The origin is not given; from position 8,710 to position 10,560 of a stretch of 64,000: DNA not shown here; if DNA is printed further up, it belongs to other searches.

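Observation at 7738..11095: Translationally coupled HD phosphohydrolase - TIR - Nudix(ADPRase-like) cassette: candidate undescribed NAD-derived nucleotide signalling or defence module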

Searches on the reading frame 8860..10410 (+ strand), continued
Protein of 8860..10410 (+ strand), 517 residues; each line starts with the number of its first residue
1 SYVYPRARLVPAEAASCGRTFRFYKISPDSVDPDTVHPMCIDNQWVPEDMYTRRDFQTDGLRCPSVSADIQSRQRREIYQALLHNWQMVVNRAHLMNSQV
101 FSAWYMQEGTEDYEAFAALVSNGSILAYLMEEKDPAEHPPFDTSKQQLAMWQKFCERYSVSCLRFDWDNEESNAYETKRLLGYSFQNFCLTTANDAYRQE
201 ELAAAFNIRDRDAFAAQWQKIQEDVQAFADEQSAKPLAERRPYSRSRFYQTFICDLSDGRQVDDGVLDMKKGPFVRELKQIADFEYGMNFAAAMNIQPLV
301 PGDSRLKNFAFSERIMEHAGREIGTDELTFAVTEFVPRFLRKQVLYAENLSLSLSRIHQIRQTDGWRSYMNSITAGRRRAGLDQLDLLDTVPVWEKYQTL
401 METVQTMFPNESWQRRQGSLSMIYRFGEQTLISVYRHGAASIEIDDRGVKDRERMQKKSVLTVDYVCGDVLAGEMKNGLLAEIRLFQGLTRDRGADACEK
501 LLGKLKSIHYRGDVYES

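Call 88: search_protein_families(library=pfam, proteins=[L035:2625-5276:+, L039:1456-4944:+, L039:7664-10759:+, L043:2393-5293:-, L043:5330-7591:-, L050:826-3123:+, L050:7660-9750:+, L056:2116-4566:+, L056:6248-8281:+, L081:3919-7569:+], max_evalue=0.001)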
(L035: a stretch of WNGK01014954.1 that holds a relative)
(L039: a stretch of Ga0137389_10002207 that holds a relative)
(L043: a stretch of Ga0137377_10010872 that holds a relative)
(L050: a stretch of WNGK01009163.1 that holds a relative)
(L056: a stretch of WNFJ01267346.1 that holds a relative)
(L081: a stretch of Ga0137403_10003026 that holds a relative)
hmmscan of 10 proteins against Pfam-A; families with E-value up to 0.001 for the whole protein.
L035:2625-5276:+ (883 aa): 1 family
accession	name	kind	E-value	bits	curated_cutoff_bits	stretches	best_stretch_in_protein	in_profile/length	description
PF01048.26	PNP_UDP_1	-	2.4e-18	66.9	25.1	1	29-280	13-220/233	Phosphorylase superfamily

L039:1456-4944:+ (1162 aa): 0 families

L039:7664-10759:+ (1031 aa): 18 families
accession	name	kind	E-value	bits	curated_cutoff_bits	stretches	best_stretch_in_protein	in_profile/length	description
PF13424.12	TPR_12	-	1.4e-45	153.8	30.1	5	908-980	2-76/77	Tetratricopeptide repeat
PF00515.34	TPR_1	-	5.8e-33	111.8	27.8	4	911-938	3-30/34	Tetratricopeptide repeat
PF13374.12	TPR_10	-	2e-27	94.8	27.5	4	741-773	3-35/42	Tetratricopeptide repeat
PF07719.23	TPR_2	-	1.9e-23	81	27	3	742-770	3-31/34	Tetratricopeptide repeat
PF13181.12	TPR_8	-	5.6e-23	79.5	25.7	2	743-769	4-30/34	Tetratricopeptide repeat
PF14938.12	SNAP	-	7.1e-16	58.9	25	1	843-972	49-178/282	Soluble NSF attachment protein, SNAP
PF00931.28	NB-ARC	-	2.6e-12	47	23.5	1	226-444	2-208/248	NB-ARC domain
PF13176.12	TPR_7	-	4.2e-11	42.5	27.9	0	784-810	2-28/36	Tetratricopeptide repeat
PF13428.12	TPR_14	-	6.7e-09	36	23.5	0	786-811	6-31/44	Tetratricopeptide repeat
PF09986.15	DUF2225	-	2.4e-07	31.1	21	0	639-690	100-151/214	Uncharacterized protein conserved in bacteria (DUF2225)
PF13174.12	TPR_6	-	3.1e-07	31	26.3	0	745-768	5-28/33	Tetratricopeptide repeat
PF12862.13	ANAPC5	-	2.3e-06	28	23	0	912-940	41-69/91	Anaphase-promoting complex subunit 5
PF13414.12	TPR_11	-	2.5e-06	27.5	26.8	0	747-769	1-23/42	TPR repeat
PF13401.12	AAA_22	-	2.4e-05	25.1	27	1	244-346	8-97/130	AAA domain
PF11846.14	Wzy_C_2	-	4.7e-05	23.9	28.5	0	723-780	129-186/191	Virulence factor membrane-bound polymerase, C-terminal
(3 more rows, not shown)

L043:2393-5293:- (966 aa): 2 families
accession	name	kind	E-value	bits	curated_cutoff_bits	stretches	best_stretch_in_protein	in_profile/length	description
PF13424.12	TPR_12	-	1.4e-13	51.2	30.1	0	470-510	21-63/77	Tetratricopeptide repeat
PF00244.26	14-3-3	-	3.4e-06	27.2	33.2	0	599-641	117-159/223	14-3-3 protein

L043:5330-7591:- (753 aa): 1 family
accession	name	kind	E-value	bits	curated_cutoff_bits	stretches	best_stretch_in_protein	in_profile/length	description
PF02171.23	Piwi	-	2.5e-05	24.2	28.9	1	458-729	9-296/302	Piwi domain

L050:826-3123:+ (765 aa): 17 families
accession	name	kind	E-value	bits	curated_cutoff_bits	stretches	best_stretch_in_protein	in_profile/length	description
PF13424.12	TPR_12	-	1.9e-68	227.1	30.1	4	649-725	1-77/77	Tetratricopeptide repeat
PF13374.12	TPR_10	-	2.2e-44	148.6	27.5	3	650-691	1-42/42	Tetratricopeptide repeat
PF24885.1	TPR_NPHP3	-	2.4e-30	106.2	100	2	634-726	124-216/239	Nephrocystin-3 TPR domain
PF13176.12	TPR_7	-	5.1e-24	82.7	27.9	3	695-727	1-33/36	Tetratricopeptide repeat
PF13676.11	TIR_2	-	1.2e-17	64.9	28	1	10-119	1-105/122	TIR domain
PF25000.1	DUF7779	-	2.5e-17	63.4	27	1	427-513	3-92/95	Domain of unknown function (DUF7779)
PF00515.34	TPR_1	-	4.5e-16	58.4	27.8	3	652-681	2-31/34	Tetratricopeptide repeat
PF07719.23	TPR_2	-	8e-13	47.9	27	2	652-682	2-32/34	Tetratricopeptide repeat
PF17874.7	TPR_MalT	-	2.1e-10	40.9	45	1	546-726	21-194/336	MalT-like TPR region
PF13432.12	TPR_16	-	1.7e-09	38.3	32.7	2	617-683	5-63/65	Tetratricopeptide repeat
PF13181.12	TPR_8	-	4.3e-09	36.3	25.7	0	693-725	1-33/34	Tetratricopeptide repeat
PF00931.28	NB-ARC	-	5.4e-09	36.1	23.5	1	204-422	22-244/248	NB-ARC domain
PF13428.12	TPR_14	-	9.6e-09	35.5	23.5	0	696-726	4-34/44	Tetratricopeptide repeat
PF14559.12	TPR_19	-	3.6e-08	34.1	25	1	620-683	2-57/68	Tetratricopeptide repeat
PF01582.25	TIR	-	2.5e-06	27.8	21.3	1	19-108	15-100/179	TIR domain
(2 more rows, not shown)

L050:7660-9750:+ (696 aa): 12 families
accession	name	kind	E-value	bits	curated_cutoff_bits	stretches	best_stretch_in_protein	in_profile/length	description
PF13414.12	TPR_11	-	5.3e-13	48.9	26.8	2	320-351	7-38/42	TPR repeat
PF00515.34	TPR_1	-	1.3e-11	44.2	27.8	1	344-374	4-34/34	Tetratricopeptide repeat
PF13181.12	TPR_8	-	4.2e-11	42.5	25.7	1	309-340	3-34/34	Tetratricopeptide repeat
PF07719.23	TPR_2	-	4.4e-10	39.3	27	1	345-374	5-34/34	Tetratricopeptide repeat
PF13432.12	TPR_16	-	1.4e-08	35.5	32.7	1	313-375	3-65/65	Tetratricopeptide repeat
PF13431.12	TPR_17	-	3.7e-08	33.5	24.4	1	329-361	1-33/34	Tetratricopeptide repeat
PF14559.12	TPR_19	-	5e-08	33.6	25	1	321-379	5-64/68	Tetratricopeptide repeat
PF13424.12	TPR_12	-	6.6e-07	29.9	30.1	1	313-371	9-75/77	Tetratricopeptide repeat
PF13428.12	TPR_14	-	1.1e-06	29.2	23.5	0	311-349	5-43/44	Tetratricopeptide repeat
PF13374.12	TPR_10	-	3e-05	24.3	27.5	0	343-369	4-30/42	Tetratricopeptide repeat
PF13176.12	TPR_7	-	0.00015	22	27.9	0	347-375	5-35/36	Tetratricopeptide repeat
PF24575.1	TPR_Slam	-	0.00024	21.9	35.2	0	312-359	52-99/104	Surface lipoprotein assembly modifier, N-terminal TPR repeats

L056:2116-4566:+ (816 aa): 5 families
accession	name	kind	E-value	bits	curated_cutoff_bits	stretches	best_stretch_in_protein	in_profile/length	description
PF13646.12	HEAT_2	-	2.3e-28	98.8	27.7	3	156-231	11-87/88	HEAT repeats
PF02985.28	HEAT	-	9.3e-25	84.8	23.5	1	78-108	2-31/31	HEAT repeat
PF13513.12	HEAT_EZ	-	5.4e-12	46.4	27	1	190-234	1-55/55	HEAT-like repeat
PF03130.22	HEAT_PBS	-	1e-07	32.1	20.9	0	192-218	1-27/27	PBS lyase HEAT-like repeat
PF12717.13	Cnd1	-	0.00011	22.8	26.4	0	178-241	23-92/162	non-SMC mitotic condensation complex subunit 1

L056:6248-8281:+ (677 aa): 4 families
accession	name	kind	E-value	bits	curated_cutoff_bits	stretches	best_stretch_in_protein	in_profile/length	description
PF02384.22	N6_Mtase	-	2.7e-60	204.7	20.4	1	154-452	6-277/311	N-6 DNA Methylase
PF12161.14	HsdM_N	-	1.1e-24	88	24.5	1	9-139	3-135/135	HsdM N-terminal domain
PF07669.17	Eco57I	-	0.00012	22.6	25.3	1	262-388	55-171/171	Eco57I restriction-modification methylase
PF11599.14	AviRa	-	0.0002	21.4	25.7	1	184-260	33-104/232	RRNA methyltransferase AviRa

L081:3919-7569:+ (1216 aa): 3 families
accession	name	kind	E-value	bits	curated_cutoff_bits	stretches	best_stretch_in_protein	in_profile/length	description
PF20706.3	GT4-conflict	-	1.8e-70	238.3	26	1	6-410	2-384/385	Family 4 Glycosyltransferase in conflict systems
PF13676.11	TIR_2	-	8.4e-25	88.1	28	1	444-555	1-118/122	TIR domain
PF00534.26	Glycos_transf_1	-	0.00099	19.1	26.4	0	240-338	45-137/172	Glycosyl transferases group 1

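Call 90: search_protein_families(library=padloc, proteins=[P0197, L035:2625-5276:+, L050:3549-4247:+, L050:4311-4994:+, L050:5006-6673:+, L050:6689-7369:+, L081:3919-7569:+, P0150, P0195], max_evalue=0.01)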
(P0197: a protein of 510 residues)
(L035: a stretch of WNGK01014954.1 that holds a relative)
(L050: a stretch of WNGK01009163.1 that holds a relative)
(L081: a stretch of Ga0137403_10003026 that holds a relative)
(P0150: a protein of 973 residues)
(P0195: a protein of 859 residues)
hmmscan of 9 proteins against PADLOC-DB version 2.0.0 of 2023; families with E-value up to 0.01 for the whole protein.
P0197 (510 aa): 0 families

L035:2625-5276:+ (883 aa): 2 families
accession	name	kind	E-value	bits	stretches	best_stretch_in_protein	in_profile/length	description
PDLC04726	PDC-M60C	-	5.1e-22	76.3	2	189-291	296-397/407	-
PDLC00759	Effector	-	1.6e-20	71.1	2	211-293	419-499/506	PN-superfamily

L050:3549-4247:+ (232 aa): 0 families

L050:4311-4994:+ (227 aa): 0 families

L050:5006-6673:+ (555 aa): 0 families

L050:6689-7369:+ (226 aa): 0 families

L081:3919-7569:+ (1216 aa): 9 families
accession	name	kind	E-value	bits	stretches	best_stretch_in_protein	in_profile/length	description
PDLC02421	Aga_TIR-PNTD1-PNTD2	-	2.5e-11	41.3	1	443-559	5-132/430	Class I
PDLC02012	SAVED5--SAVED_TIR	-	5.5e-10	36.9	1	437-520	7-94/404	-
PDLC02403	Aga_TIR-PNTD1-PNTD2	-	3.8e-09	34.1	1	444-561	5-133/443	Class I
PDLC05062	PDC-S66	-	6.4e-09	33.7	1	439-515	146-224/282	-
PDLC03957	bSEFIR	-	2.5e-05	22.2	1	438-502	36-103/412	-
PDLC00434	ThsB1|ThsB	-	7.1e-05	20.1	1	443-529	140-229/396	TIR-like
PDLC00436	ThsB1|ThsB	-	0.00052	17.6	1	441-521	35-120/183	TIR-like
PDLC00426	ThsB1|ThsB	-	0.0019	15.5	1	444-519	240-323/352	TIR-like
PDLC00419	ThsB1|ThsB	-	0.0024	15.7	1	437-520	23-111/165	TIR-like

P0150 (973 aa): 7 families
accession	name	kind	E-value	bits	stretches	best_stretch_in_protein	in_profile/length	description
PDLC02012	SAVED5--SAVED_TIR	-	7e-06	23.4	1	13-113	4-104/404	-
PDLC02403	Aga_TIR-PNTD1-PNTD2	-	0.00018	18.7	0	42-109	25-93/443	Class I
PDLC00436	ThsB1|ThsB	-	0.0011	16.6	1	23-103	38-120/183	TIR-like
PDLC00431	ThsB1|ThsB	-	0.003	16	0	61-105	49-93/162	TIR-like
PDLC04899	PDC-S07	-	0.0047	14.6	0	849-924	14-90/135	-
PDLC00433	ThsB1|ThsB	-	0.0051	14.8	0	62-104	47-89/164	TIR-like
PDLC04688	PDC-M50B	-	0.0059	14.8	0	62-104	51-93/162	-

P0195 (859 aa): 3 families
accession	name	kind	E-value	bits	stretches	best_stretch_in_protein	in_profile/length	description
PDLC05051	PDC-S60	-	1.6e-17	60.9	1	10-286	4-274/1027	-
PDLC00736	Effector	-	2.3e-17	61.1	1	7-255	3-237/561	Endonuclease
PDLC04908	PDC-S10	-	0.0014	15.9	0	45-94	29-72/223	-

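Call 92: find_related_loci(query=A4, collection=viral_contigs, flank=8000)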
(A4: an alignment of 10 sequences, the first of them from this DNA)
Query A4 (517 aa) in viral_contigs; peptide patterns used: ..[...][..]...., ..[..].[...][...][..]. (x = any residue, [..] = any of these).
105 stretches matched a pattern, but none encodes a relative of the query by tblastn (E <= 1e-3).

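Call 93: find_related_loci(query=A8, collection=viral_contigs, flank=8000)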
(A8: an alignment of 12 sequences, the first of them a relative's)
Query A8 (510 aa) in viral_contigs; peptide patterns used: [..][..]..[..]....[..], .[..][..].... (x = any residue, [..] = any of these).
32 stretches matched a pattern, but none encodes a relative of the query by tblastn (E <= 1e-3).

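Call 96: search_dna_similar(query=window:8860-10410:+, collection=plasmids, mode=protein, max_evalue=0.001, max_rows=15)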
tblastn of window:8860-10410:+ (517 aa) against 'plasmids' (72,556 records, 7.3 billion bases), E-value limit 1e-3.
No match.

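Call 97: search_dna_similar(query=window:8860-10410:+, collection=phages, mode=protein, max_evalue=0.001, max_rows=15)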
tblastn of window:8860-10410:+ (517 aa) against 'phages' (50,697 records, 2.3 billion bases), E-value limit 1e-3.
No match.

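Call 98: search_dna_similar(query=P0197, collection=plasmids, mode=protein, max_evalue=0.001, max_rows=15)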
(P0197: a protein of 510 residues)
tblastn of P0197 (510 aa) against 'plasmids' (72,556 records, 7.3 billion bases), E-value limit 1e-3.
No match.

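Call 100: search_protein_families(library=pfam, alignment_id=A7, max_evalue=5)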
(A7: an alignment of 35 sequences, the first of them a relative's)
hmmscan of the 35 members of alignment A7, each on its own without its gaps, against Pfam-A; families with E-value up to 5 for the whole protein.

A. member 1, P0197 (510 aa): 3 families
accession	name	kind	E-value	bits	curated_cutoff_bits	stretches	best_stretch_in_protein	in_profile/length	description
PF21379.2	Gp6-like_1st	-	0.036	14.3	27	1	328-380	13-66/74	Baseplate wedge protein gp6-like, helical domain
PF05316.17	VAR1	-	0.041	14.4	33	0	78-195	65-135/195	Mitochondrial ribosomal protein (VAR1)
PF16778.10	Phage_tail_APC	-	0.57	10.5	26.6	1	470-485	30-45/60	Phage tail assembly chaperone protein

B. families by the number of members that match (of 35 scanned): 19 families
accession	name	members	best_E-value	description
PF16129.10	DUF4841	1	0.016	Domain of unknown function (DUF4841)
PF14163.11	SieB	1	0.02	Super-infection exclusion protein B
PF13560.12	HTH_31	1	0.025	Helix-turn-helix domain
PF03755.18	YicC-like_N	1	0.025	Endoribonuclease YicC-like, N-terminal region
PF16767.10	KinB_sensor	1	0.03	Sensor domain of alginate biosynthesis sensor protein KinB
PF01023.25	S_100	1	0.034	S-100/ICaBP type calcium binding domain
PF12806.12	Acyl-CoA_dh_C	1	0.034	Acetyl-CoA dehydrogenase C-terminal like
PF21379.2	Gp6-like_1st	1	0.036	Baseplate wedge protein gp6-like, helical domain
PF05316.17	VAR1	1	0.041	Mitochondrial ribosomal protein (VAR1)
PF12568.14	PanZ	1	0.051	Acetyltransferase (GNAT) domain, PanZ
PF24408.1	wHTH-Calcineurin_assc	1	0.06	wHTH-Calcineurin_assc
PF16079.10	Phage_holin_5_2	1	0.087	Phage holin family Hol44, in holin superfamily V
PF24391.1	HD-CE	1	0.088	HD-CE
PF14085.11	DUF4265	1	0.097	Domain of unknown function (DUF4265)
PF20975.2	DGCcoil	1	0.17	DGC-associated coil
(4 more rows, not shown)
